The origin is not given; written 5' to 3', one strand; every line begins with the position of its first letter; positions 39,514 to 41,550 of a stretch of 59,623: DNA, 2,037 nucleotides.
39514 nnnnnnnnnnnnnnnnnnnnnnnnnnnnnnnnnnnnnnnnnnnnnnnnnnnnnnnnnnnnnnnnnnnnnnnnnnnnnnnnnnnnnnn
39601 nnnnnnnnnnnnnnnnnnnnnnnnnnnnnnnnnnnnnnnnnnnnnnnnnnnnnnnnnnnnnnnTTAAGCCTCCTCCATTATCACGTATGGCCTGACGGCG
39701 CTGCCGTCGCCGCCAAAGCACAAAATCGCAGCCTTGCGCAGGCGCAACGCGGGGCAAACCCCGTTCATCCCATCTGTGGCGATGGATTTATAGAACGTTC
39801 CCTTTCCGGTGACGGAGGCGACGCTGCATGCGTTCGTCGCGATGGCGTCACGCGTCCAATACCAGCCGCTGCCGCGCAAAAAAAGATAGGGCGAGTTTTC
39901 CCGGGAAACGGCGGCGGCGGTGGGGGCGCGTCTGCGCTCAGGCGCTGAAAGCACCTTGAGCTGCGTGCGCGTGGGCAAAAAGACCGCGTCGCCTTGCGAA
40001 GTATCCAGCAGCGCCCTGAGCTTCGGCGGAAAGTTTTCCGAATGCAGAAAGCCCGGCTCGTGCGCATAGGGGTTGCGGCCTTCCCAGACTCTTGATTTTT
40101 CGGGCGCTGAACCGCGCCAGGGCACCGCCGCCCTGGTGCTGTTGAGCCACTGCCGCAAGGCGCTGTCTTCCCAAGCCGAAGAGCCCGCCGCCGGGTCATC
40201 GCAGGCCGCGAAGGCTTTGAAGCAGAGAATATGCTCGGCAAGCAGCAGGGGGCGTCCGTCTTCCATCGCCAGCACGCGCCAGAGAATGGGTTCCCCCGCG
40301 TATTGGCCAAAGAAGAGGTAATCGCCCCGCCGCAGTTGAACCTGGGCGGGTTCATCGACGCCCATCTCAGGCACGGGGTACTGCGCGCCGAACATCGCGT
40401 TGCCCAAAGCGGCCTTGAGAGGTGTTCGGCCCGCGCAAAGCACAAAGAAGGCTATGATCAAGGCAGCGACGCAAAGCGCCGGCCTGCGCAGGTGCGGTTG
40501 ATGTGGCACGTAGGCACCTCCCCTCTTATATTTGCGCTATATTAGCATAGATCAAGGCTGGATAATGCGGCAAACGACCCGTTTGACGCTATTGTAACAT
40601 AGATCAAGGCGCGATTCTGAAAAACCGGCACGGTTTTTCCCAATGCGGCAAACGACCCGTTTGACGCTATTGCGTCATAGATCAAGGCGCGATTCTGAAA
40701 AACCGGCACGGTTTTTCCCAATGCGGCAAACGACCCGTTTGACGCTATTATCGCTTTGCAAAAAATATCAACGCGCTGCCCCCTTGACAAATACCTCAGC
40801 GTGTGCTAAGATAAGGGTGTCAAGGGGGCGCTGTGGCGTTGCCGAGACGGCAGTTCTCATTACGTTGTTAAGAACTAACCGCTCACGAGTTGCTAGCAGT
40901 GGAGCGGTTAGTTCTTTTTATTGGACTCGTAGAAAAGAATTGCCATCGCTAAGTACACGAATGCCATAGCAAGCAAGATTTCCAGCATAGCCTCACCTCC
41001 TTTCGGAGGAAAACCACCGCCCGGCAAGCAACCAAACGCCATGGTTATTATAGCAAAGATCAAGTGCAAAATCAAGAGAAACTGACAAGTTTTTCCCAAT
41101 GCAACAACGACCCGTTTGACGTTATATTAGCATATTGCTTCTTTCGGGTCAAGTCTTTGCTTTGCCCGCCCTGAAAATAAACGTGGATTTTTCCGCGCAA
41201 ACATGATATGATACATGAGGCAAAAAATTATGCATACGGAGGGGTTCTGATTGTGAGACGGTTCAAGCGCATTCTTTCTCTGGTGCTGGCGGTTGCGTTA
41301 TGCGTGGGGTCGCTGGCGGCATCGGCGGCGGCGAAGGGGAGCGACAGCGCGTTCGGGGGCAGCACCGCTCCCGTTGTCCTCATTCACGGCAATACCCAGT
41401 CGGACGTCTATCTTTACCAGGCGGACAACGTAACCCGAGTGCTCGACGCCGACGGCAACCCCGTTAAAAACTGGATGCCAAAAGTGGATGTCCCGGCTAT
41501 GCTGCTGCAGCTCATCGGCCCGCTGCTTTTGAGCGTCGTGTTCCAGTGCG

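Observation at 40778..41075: Candidate type I toxin-antitoxin-like module: 26-aa hydrophobic peptide with a sequestered SD, plus a convergent promoter-to-terminator sRNA overlapping its 3' end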

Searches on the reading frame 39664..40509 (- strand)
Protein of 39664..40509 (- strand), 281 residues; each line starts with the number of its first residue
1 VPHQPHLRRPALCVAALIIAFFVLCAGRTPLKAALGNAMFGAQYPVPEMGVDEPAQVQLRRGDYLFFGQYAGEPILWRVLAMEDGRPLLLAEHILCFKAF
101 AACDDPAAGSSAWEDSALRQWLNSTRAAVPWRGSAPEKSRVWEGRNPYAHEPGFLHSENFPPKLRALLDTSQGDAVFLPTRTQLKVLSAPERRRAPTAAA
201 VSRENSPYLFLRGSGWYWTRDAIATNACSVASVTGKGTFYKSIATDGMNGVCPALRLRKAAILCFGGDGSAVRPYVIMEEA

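Call 22: search_protein_families(library=pfam, proteins=[window:39664-40509:-], max_evalue=0.001)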
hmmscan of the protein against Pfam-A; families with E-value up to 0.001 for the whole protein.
window:39664-40509:- (281 aa): 1 family
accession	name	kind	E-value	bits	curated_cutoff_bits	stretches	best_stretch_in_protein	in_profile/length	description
PF19789.6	DUF6273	-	3.5e-08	33.9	23.5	1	85-257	2-170/172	Domain of unknown function (DUF6273)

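Call 24: find_encoding_contigs(protein=window:39664-40509:-, flank=6000, max_places=10)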
Protein window:39664-40509:- (281 aa): 1 contig read that carries it; 1 place shown.
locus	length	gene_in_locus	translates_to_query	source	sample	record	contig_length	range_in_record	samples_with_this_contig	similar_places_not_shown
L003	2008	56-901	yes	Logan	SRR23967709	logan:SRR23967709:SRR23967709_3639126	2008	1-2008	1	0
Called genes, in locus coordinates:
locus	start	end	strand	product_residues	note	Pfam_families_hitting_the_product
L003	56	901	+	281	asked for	PF19789:DUF6273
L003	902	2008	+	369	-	?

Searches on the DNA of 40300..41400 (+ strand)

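Call 5: search_rna_families(source=window, start=40300, end=41400, threshold=evalue, max_evalue=10, show_alignments=3)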
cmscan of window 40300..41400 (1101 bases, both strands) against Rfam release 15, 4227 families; matches with E-value up to 10: 5.
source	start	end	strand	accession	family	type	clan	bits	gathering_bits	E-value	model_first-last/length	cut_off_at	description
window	40583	40678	+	RF00361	snoZ119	Gene; snRNA; snoRNA; CD-box;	-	17.5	70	5.4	1-98/98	no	Small nucleolar RNA Z119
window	40452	40518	-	RF02676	Esr41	Gene; sRNA;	-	16.2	102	3.7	1-74/74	no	Enterohemorrhagic E. coli sRNA 41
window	41201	41303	+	RF00311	snoZ188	Gene; snRNA; snoRNA; CD-box;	-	15.1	50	6.4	1-123/123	no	Small nucleolar RNA Z188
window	40316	40364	-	RF02975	DUF3800-XI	Gene; sRNA;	-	13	37.8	5.1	1-48/48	no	DUF3800-XI RNA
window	41265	41400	-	RF01390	isrG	Gene; sRNA;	-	12.1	100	1.1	95-279/279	5'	isrG Hfq binding RNA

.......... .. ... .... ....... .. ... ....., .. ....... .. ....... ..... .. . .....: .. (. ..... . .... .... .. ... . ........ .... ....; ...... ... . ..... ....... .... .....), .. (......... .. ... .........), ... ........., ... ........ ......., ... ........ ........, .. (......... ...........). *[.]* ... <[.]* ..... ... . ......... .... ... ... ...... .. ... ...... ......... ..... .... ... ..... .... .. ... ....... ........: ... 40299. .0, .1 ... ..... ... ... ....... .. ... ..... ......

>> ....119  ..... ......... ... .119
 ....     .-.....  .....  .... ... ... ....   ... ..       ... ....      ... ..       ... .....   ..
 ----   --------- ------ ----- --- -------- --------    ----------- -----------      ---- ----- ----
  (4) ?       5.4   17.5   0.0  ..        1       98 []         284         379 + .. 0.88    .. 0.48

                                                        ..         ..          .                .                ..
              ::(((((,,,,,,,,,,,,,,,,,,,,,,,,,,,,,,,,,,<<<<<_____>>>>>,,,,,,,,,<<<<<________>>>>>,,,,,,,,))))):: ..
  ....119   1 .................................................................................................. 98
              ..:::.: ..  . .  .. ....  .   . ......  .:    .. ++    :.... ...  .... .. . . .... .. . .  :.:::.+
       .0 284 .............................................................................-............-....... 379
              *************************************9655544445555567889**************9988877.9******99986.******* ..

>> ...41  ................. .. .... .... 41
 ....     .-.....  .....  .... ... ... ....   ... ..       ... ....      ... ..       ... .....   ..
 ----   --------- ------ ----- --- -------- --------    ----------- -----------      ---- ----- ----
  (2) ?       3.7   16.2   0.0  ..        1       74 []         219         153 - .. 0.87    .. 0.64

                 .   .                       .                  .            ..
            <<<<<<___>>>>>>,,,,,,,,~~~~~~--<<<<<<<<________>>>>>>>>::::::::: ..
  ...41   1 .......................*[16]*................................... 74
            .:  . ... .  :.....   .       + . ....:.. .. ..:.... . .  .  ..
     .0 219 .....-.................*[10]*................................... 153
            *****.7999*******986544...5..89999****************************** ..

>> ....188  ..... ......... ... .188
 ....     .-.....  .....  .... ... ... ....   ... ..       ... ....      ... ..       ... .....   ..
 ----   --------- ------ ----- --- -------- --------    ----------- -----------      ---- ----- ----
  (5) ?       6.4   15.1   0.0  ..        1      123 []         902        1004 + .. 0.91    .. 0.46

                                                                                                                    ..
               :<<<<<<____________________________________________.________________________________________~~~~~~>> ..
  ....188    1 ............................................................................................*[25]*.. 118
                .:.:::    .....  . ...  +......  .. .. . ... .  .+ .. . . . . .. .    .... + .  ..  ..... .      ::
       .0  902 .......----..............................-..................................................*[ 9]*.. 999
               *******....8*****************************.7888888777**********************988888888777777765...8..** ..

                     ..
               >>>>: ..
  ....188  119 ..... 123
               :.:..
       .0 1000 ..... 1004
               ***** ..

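Call 18: search_dna_similar(query=window:40760-41080:+, collection=plasmids, mode=distant, max_evalue=0.01)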
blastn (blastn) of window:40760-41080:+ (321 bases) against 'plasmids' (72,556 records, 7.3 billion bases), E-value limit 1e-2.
No match.

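Call 19: search_dna_similar(query=window:40760-41080:+, collection=phages, mode=distant, max_evalue=0.01)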
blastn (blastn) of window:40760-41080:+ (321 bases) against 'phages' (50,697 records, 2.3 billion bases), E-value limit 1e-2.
No match.

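Call 74: search_rna_families(source=L148, start=2850, end=3300, threshold=evalue, max_evalue=1)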
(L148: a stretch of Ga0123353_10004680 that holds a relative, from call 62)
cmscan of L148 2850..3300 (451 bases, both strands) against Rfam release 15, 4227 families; matches with E-value up to 1: 2.
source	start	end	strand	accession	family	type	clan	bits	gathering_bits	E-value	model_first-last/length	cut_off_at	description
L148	3017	3095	+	RF04091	mir-72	Gene; miRNA;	CL00133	19.9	60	0.063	1-70/70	no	mir-72 microRNA precursor family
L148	3087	3151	-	RF00843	mir-228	Gene; miRNA;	CL00093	16.3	45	0.77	1-85/85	no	mir-228 microRNA precursor family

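Call 76: search_rna_families(source=window, start=40755, end=41060, threshold=evalue, max_evalue=10, show_alignments=2)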
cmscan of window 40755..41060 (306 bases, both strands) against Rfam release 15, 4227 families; matches with E-value up to 10: 2.
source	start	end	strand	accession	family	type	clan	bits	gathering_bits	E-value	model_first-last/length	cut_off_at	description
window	40765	40841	+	RF04175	mir-1260b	Gene; miRNA;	-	15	81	3.1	7-108/108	no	mir-1260b microRNA precursor family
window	40828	40920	+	RF02866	ncS16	Gene; sRNA;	-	11.9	48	9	1-83/83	no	Burkholderia sRNA 16 (Bc_KC_sr1)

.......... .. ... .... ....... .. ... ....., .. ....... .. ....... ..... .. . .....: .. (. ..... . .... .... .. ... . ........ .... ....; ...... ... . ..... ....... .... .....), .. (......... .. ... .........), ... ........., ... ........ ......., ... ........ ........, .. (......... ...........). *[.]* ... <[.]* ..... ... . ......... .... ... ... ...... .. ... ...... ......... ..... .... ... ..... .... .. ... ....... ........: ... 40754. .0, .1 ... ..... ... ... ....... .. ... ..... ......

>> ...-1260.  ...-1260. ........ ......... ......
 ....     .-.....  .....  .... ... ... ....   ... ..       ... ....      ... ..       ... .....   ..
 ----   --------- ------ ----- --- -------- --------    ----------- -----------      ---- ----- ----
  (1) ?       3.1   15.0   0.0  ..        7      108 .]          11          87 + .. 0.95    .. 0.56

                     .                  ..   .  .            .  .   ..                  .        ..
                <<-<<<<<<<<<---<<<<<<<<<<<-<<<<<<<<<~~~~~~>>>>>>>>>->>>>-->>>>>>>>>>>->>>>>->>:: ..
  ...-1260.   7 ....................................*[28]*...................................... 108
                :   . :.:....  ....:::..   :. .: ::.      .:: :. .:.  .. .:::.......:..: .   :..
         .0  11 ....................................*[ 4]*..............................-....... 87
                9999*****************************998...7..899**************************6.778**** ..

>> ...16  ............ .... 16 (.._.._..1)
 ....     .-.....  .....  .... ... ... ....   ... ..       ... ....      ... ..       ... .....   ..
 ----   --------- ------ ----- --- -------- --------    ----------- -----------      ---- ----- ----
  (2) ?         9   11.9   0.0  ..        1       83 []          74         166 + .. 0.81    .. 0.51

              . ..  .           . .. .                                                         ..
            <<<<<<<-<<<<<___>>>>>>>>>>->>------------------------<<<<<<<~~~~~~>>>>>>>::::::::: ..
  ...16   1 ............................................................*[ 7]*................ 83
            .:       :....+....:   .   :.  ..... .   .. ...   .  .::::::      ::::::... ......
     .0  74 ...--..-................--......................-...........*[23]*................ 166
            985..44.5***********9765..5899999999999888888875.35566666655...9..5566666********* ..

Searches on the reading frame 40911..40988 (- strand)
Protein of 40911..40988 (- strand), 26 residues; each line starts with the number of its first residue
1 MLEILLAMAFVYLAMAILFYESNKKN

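Call 33: search_protein_families(library=pfam, proteins=[window:40911-40988:-], max_evalue=10)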
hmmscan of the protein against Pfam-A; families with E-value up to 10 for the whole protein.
seq(26 aa): 1 family
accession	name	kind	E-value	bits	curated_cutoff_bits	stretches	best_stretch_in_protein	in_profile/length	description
PF14055.11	NVEALA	-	0.13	12.4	27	1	1-25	3-27/62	NVEALA protein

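Call 34: search_protein_families(library=ncbifam, proteins=[window:40911-40988:-], max_evalue=10)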
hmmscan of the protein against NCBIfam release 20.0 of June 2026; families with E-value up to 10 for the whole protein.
seq(26 aa): 0 families

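Call 68: search_protein_families(library=phrogs, proteins=[window:40911-40988:-], max_evalue=1)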
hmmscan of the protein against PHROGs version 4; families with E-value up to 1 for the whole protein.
seq(26 aa): 0 families

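Call 85: list_cluster_members(proteins=[window:40911-40988:-, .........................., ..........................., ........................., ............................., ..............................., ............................, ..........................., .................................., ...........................])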
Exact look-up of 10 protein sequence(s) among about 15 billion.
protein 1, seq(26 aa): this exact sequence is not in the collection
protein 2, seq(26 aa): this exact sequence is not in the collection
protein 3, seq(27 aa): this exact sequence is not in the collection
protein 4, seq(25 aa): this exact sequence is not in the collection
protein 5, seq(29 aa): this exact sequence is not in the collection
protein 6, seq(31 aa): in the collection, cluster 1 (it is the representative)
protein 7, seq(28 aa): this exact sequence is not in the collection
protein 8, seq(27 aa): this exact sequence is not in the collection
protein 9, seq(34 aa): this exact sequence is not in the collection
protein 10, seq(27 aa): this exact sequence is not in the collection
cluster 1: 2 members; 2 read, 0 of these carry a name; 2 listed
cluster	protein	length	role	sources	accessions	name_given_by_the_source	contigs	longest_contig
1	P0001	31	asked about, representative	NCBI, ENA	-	-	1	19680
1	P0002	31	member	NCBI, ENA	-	-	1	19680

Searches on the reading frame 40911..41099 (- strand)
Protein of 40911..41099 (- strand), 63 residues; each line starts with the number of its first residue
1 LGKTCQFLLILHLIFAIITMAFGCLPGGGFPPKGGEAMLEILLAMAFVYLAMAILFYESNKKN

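Call 16: find_homologous_proteins(query=window:40911-41099:-, max_evalue=10)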
Query seq(63 aa): no candidate shares three 5-residue words with the query. No homologue found.

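Call 33: search_protein_families(library=pfam, proteins=[window:40911-41099:-], max_evalue=10)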
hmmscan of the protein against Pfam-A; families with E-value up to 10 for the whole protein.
seq(63 aa): 2 families
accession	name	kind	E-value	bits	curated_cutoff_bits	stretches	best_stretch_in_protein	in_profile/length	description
PF24002.1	DUF7318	-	0.046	14.2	27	1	8-58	30-78/128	Family of unknown function (DUF7318)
PF14055.11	NVEALA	-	0.73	10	27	1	38-62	3-27/62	NVEALA protein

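Call 60: find_related_loci(query=window:40911-41099:-, collection=viral_contigs, flank=2000)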
Query seq(63 aa) (63 aa) in viral_contigs; peptide patterns used: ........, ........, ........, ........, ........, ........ (x = any residue, [..] = any of these).
25 stretches matched a pattern; 1 encode a relative of the query (tblastn E <= 1e-3); 1 distinct loci.
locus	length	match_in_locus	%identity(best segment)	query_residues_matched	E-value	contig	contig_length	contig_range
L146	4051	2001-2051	65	21-37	1e-5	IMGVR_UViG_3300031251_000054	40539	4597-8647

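Call 62: find_related_loci(query=window:40911-41099:-, collection=metagenome_contigs, flank=3000)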
Query seq(63 aa) (63 aa) in metagenome_contigs; peptide patterns used: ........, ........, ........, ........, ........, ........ (x = any residue, [..] = any of these).
508 stretches matched a pattern; 2 encode a relative of the query (tblastn E <= 1e-3); 2 distinct loci.
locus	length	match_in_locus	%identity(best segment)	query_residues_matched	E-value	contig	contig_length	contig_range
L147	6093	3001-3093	61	33-63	4e-9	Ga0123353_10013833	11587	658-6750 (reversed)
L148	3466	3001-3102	56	30-63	9e-9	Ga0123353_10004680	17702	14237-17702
